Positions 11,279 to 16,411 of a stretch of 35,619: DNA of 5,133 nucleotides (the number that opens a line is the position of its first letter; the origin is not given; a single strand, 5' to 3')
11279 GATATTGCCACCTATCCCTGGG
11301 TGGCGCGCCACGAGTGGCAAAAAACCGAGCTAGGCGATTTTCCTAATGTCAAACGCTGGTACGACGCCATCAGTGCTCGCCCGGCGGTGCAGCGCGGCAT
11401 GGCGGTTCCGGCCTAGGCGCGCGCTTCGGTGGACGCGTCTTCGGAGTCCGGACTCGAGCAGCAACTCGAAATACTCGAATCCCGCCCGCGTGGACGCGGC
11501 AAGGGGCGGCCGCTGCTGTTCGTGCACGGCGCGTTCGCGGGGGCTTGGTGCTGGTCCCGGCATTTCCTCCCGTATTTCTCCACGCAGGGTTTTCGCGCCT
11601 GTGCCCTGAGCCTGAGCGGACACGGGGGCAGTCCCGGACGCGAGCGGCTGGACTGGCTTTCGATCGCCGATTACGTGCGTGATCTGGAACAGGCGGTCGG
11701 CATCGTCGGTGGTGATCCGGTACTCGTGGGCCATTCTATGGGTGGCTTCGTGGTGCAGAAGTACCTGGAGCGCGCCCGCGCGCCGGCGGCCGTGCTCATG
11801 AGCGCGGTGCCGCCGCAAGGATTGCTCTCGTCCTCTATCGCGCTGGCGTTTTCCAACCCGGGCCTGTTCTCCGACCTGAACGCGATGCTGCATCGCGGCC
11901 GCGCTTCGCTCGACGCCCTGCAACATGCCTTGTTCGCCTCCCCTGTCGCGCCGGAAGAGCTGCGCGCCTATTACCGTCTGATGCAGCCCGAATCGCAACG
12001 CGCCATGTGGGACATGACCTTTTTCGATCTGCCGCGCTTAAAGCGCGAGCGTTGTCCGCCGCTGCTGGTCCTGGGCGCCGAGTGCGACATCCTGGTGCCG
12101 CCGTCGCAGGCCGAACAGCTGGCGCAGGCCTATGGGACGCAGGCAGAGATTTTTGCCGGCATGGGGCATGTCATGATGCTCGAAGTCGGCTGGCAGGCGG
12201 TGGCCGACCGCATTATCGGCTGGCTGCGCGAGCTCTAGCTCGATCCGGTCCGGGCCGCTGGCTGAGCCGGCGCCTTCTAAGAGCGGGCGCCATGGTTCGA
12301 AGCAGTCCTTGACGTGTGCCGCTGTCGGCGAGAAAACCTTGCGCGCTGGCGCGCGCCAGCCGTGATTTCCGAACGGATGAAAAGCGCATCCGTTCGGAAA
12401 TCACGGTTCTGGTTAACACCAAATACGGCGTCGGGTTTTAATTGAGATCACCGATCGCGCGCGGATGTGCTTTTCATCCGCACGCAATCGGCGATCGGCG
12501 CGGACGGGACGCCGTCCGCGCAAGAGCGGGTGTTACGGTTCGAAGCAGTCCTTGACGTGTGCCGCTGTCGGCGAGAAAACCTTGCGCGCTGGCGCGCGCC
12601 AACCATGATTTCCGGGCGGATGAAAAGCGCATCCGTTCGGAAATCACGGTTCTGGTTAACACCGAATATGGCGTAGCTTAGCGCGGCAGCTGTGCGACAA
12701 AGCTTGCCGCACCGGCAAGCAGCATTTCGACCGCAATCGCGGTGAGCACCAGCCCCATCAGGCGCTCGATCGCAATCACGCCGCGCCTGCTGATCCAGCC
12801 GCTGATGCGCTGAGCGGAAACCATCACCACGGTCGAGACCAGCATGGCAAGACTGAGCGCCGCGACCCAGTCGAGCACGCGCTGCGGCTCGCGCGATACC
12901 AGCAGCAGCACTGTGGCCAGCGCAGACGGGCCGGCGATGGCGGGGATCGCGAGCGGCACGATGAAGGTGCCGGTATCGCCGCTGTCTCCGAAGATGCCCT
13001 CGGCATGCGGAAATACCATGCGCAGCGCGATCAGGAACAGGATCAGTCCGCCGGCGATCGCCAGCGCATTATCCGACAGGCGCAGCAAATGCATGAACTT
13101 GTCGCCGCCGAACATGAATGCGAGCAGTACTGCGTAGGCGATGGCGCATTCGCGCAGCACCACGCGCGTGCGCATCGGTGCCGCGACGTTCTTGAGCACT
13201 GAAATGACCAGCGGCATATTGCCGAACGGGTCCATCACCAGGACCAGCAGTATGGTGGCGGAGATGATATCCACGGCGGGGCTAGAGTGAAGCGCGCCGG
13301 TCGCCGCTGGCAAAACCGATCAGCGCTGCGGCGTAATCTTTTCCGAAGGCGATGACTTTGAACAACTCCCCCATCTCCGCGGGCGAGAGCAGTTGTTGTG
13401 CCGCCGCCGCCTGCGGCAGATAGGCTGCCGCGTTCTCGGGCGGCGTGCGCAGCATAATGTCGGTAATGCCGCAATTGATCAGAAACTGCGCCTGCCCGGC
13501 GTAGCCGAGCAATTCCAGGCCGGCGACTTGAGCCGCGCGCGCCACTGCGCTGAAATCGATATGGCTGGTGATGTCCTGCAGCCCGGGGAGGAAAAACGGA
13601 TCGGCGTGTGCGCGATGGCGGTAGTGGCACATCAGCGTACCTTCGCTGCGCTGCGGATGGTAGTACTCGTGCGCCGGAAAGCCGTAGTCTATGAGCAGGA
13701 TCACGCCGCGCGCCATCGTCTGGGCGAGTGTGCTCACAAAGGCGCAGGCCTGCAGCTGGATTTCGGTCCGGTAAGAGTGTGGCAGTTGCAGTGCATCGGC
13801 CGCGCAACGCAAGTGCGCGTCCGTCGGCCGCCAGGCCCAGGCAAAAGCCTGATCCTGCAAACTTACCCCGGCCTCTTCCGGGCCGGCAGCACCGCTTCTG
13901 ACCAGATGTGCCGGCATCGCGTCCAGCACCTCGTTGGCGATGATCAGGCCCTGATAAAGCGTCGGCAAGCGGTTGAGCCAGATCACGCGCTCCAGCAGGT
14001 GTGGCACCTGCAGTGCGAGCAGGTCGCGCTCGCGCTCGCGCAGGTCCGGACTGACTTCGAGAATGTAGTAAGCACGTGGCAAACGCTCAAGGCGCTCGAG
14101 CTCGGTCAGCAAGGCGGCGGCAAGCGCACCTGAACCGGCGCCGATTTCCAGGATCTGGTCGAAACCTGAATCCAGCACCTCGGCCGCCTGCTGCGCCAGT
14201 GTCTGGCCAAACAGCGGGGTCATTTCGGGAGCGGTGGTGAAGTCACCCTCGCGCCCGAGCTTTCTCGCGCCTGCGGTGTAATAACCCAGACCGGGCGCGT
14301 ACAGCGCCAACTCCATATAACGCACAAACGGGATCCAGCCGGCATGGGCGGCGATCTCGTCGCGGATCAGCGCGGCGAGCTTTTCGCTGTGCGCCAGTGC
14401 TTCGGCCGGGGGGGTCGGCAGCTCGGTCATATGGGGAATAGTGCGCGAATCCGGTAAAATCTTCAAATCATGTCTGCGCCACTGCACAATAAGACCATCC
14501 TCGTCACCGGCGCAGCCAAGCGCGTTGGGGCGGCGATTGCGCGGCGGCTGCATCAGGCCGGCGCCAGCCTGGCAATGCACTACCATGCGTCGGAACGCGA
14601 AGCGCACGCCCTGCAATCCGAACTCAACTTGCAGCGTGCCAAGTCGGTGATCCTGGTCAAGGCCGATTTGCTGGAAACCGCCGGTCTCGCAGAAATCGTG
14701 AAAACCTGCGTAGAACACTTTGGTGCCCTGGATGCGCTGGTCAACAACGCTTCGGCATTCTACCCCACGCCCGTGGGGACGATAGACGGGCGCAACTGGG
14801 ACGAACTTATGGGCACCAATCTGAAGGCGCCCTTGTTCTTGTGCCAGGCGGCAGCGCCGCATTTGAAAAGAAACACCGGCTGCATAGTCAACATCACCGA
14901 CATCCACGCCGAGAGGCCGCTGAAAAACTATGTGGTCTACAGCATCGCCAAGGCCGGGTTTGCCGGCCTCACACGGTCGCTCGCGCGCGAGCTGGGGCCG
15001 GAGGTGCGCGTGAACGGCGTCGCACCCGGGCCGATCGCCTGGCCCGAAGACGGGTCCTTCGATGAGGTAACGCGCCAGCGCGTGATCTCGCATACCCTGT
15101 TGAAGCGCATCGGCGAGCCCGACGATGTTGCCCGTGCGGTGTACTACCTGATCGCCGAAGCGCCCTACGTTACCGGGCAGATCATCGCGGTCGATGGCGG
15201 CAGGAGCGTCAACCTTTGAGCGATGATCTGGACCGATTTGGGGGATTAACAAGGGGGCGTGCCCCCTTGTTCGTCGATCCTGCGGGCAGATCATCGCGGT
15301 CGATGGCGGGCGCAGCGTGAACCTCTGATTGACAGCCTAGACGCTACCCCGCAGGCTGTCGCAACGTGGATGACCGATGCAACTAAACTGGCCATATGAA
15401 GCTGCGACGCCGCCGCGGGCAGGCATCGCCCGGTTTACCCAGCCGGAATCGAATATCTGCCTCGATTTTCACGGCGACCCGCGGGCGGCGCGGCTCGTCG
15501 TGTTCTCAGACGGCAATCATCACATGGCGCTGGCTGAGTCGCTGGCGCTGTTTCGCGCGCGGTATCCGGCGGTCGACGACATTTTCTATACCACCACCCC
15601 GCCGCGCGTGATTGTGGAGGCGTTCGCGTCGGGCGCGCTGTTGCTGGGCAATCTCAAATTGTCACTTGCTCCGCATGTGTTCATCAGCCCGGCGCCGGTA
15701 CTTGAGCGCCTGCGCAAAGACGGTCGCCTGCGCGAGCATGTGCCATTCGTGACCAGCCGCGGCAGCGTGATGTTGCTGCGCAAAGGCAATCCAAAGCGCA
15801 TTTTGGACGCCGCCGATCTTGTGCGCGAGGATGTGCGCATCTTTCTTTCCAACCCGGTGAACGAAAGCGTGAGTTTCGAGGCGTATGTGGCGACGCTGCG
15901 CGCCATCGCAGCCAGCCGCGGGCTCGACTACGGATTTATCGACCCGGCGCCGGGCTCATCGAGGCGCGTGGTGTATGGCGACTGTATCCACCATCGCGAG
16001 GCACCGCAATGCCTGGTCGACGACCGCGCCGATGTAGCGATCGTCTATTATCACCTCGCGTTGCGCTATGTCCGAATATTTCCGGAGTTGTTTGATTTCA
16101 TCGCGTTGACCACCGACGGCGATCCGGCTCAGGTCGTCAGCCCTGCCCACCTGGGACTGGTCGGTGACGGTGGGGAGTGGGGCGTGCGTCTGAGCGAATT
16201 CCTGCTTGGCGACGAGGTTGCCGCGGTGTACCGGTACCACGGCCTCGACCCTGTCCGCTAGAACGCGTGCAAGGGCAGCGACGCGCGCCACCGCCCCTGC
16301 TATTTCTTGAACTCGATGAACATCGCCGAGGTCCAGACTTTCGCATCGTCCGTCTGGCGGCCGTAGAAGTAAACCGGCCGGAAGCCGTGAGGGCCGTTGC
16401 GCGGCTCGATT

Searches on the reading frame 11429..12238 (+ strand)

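Call 23: search_protein_families(library=pfam, proteins=[window:11429-12238:+])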
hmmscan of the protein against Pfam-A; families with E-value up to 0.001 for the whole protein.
window:11429-12238:+ (269 aa): 5 families
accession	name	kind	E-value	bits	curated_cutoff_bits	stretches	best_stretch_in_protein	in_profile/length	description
PF12697.13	Abhydrolase_6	-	5.2e-28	99.6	26.3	1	29-260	1-216/217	Alpha/beta hydrolase family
PF00561.26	Abhydrolase_1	-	1.4e-19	71.1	25.8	1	28-251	2-242/245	alpha/beta hydrolase fold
PF12146.15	Hydrolase_4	-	1.1e-17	64.6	27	1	29-126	7-109/239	Serine aminopeptidase, S33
PF06821.19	Ser_hydrolase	-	1.4e-06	28.8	22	0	158-249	76-155/172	Serine hydrolase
PF07859.19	Abhydrolase_3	-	0.00085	19.6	25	0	76-249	52-208/210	alpha/beta hydrolase fold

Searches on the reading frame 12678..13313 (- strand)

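Call 23: search_protein_families(library=pfam, proteins=[window:12678-13313:-])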
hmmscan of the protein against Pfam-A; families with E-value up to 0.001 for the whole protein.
window:12678-13313:- (211 aa): 1 family
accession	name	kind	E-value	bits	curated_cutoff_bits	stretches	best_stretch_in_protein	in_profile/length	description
PF01914.23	MarC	-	3.3e-44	151.2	23.9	1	16-203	4-200/203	MarC family integral membrane protein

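Call 86: search_protein_families(library=pfam, proteins=[window:12678-13313:-], max_evalue=0.01)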
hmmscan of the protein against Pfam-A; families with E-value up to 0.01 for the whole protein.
window:12678-13313:- (211 aa): 1 family
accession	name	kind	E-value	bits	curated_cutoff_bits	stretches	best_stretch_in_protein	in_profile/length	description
PF01914.23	MarC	-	3.3e-44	151.2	23.9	1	16-203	4-200/203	MarC family integral membrane protein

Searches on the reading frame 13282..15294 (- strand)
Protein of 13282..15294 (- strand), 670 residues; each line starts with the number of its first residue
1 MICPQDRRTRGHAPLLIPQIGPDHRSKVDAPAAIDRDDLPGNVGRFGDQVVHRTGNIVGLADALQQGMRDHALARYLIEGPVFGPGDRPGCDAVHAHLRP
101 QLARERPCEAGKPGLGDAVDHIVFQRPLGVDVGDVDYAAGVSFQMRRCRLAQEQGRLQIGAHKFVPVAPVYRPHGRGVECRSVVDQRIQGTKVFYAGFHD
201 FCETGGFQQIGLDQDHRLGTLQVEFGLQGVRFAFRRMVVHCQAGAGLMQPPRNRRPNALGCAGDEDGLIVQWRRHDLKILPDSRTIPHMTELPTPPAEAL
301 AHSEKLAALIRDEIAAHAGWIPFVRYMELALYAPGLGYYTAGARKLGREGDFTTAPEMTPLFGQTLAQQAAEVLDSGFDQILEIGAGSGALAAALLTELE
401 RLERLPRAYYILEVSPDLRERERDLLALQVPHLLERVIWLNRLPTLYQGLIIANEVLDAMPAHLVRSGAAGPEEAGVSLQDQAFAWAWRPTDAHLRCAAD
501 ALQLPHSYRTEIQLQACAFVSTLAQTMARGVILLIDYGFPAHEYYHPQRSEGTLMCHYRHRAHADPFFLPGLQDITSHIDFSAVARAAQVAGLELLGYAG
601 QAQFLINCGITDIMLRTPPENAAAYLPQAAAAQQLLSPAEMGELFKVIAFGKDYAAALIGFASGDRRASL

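Call 23: search_protein_families(library=pfam, proteins=[window:13282-15294:-])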
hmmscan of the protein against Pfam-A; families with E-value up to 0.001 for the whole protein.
window:13282-15294:- (670 aa): 1 family
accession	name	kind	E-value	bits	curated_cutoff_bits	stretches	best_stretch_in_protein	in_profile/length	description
PF02636.23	Methyltransf_28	-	5.8e-59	200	23.3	1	380-598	21-248/249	Putative S-adenosyl-L-methionine-dependent methyltransferase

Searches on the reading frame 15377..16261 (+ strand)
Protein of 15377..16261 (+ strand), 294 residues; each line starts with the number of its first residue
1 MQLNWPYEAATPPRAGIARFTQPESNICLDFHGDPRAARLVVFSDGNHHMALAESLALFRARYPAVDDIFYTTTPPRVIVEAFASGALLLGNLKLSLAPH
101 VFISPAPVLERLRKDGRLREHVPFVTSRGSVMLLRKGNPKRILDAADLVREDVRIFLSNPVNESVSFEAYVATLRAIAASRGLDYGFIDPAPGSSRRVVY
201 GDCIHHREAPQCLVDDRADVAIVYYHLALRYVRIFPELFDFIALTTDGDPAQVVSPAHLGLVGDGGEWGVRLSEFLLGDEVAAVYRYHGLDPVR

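Call 23: search_protein_families(library=pfam, proteins=[window:15377-16261:+])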
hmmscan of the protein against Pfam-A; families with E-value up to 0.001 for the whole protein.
window:15377-16261:+ (294 aa): 1 family
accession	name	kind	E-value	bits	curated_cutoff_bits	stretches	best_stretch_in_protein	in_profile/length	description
PF13531.11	SBP_bac_11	-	1.6e-15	57.9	25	1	41-290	2-226/227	Bacterial extracellular solute-binding protein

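Call 50: search_protein_families(library=ncbifam, proteins=[window:15377-16261:+], max_evalue=0.00001)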
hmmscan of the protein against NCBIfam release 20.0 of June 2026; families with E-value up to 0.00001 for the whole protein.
window:15377-16261:+ (294 aa): 2 families
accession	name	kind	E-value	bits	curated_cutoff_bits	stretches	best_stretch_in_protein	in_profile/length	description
NF008106.0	PRK10852.1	subfamily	1e-06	28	308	1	131-182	123-174/338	thiosulfate ABC transporter substrate-binding protein CysP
TIGR00971.1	3a0106s03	subfamily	4.2e-06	26.3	155.5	1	130-173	105-148/315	sulfate ABC transporter substrate-binding protein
